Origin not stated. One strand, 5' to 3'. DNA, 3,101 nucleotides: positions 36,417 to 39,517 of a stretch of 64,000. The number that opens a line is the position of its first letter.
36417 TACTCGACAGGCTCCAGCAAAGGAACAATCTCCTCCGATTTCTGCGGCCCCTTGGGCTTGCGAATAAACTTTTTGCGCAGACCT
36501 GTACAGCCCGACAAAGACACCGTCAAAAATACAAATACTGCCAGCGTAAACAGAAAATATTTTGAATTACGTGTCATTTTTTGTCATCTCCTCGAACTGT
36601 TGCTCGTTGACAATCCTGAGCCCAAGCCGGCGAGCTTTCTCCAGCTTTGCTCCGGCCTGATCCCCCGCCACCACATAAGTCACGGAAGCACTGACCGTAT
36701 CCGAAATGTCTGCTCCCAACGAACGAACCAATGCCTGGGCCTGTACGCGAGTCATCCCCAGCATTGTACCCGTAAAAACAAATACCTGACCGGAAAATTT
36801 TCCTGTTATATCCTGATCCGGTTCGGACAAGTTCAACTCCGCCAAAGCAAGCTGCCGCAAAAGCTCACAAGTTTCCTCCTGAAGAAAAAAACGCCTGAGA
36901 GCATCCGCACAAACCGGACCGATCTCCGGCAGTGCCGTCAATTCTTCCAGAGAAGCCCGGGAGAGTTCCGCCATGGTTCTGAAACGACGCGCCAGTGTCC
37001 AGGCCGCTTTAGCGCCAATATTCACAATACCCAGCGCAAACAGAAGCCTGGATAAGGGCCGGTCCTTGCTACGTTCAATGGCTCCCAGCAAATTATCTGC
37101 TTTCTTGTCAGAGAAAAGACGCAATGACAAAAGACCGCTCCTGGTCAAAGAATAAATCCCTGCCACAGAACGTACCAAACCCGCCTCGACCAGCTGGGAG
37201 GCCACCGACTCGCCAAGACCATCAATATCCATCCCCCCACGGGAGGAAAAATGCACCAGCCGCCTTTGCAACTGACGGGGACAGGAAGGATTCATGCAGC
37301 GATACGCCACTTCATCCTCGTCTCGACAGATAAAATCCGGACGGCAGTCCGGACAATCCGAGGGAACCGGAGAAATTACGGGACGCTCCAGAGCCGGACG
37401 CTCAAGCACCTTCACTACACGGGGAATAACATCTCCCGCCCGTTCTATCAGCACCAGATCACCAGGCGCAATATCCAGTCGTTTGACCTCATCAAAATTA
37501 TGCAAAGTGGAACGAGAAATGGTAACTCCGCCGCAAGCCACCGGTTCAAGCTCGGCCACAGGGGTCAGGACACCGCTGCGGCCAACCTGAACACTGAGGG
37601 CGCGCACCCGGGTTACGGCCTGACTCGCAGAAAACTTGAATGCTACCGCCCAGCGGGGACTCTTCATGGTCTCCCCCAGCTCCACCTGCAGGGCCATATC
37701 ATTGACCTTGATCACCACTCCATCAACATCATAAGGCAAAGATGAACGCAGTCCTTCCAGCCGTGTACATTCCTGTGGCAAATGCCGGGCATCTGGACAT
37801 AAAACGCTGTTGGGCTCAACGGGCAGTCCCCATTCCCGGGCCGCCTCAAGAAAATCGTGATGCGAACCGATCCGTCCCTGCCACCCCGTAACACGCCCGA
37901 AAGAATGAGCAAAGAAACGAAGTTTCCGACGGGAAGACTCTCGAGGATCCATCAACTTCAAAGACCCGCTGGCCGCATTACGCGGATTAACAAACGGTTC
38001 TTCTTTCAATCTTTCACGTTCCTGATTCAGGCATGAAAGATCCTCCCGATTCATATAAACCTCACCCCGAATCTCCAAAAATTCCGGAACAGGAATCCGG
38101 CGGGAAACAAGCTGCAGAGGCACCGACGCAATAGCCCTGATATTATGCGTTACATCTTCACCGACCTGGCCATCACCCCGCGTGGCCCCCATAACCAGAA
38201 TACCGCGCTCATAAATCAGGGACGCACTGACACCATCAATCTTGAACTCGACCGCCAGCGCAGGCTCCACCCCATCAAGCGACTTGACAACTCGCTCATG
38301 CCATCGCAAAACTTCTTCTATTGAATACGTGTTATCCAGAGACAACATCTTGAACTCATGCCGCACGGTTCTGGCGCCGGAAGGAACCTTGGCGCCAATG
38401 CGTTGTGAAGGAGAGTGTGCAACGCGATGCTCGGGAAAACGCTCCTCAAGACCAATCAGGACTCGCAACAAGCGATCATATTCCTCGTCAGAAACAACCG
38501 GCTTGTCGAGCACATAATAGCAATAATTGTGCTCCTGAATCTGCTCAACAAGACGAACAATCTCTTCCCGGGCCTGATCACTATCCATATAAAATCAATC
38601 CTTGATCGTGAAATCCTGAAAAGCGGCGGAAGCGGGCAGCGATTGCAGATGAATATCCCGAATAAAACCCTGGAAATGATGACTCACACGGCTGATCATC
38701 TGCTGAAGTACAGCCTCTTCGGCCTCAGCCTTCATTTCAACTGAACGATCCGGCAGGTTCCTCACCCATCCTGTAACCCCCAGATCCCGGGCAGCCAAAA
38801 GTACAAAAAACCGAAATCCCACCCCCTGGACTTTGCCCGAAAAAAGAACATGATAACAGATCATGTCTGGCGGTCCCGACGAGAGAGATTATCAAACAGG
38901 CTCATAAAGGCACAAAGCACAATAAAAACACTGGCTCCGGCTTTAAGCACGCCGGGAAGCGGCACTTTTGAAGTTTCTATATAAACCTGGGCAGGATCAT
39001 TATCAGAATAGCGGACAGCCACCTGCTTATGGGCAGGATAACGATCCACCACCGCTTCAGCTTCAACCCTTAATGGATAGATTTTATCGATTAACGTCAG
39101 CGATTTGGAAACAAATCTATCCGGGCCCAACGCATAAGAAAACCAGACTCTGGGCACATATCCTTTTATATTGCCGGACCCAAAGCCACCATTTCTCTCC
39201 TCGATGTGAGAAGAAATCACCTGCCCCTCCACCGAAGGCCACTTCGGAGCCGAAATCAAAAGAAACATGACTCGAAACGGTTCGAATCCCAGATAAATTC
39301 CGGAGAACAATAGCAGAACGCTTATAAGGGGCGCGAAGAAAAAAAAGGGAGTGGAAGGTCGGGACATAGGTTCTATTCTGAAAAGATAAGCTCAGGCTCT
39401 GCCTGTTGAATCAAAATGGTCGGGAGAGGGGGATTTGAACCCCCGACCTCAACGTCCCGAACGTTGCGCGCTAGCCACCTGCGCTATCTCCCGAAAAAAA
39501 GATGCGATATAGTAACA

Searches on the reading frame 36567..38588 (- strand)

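Call 82: search_protein_families(library=pfam, proteins=[window:36567-38588:-], max_evalue=0.0001)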
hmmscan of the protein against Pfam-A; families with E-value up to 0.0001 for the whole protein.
window:36567-38588:- (673 aa): 9 families
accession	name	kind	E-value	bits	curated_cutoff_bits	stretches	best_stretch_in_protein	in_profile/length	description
PF01653.23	DNA_ligase_aden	-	2.9e-80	269.9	27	1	73-321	5-252/253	NAD-dependent DNA ligase adenylation domain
PF03120.22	DNA_ligase_OB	-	1.1e-29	102.5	32.9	1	326-397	2-73/79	NAD-dependent DNA ligase OB-fold domain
PF12826.13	HHH_2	-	9.5e-18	64.6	27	1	514-576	1-63/64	Helix-hairpin-helix motif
PF00533.33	BRCT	-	1.3e-12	48.2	21.3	1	596-667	4-76/78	BRCA1 C Terminus (BRCT) domain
PF12738.14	PTCB-BRCT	-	8.2e-10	39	22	1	611-661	10-60/63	twin BRCT domain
PF14520.12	HHH_5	-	2.2e-08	34.9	27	0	521-562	7-49/57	Helix-hairpin-helix domain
PF22745.1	Nlig-Ia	-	7.3e-08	33.4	27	1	8-54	4-52/92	DNA ligase-like, N-terminal NAD+-binding domain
PF03119.21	DNA_ligase_ZBD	-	6.2e-05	23.2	25.8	0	412-437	2-26/27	NAD-dependent DNA ligase C4 zinc finger domain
PF00633.29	HHH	-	9.8e-05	22.5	24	0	542-566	5-29/30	Helix-hairpin-helix motif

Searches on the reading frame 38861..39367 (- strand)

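Call 82: search_protein_families(library=pfam, proteins=[window:38861-39367:-], max_evalue=0.0001)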
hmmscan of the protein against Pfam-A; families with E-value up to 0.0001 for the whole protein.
window:38861-39367:- (168 aa): 1 family
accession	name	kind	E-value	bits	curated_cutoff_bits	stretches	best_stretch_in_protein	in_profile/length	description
PF12158.14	DUF3592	-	8.9e-08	33.1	25.3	1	46-132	1-81/84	Domain of unknown function (DUF3592)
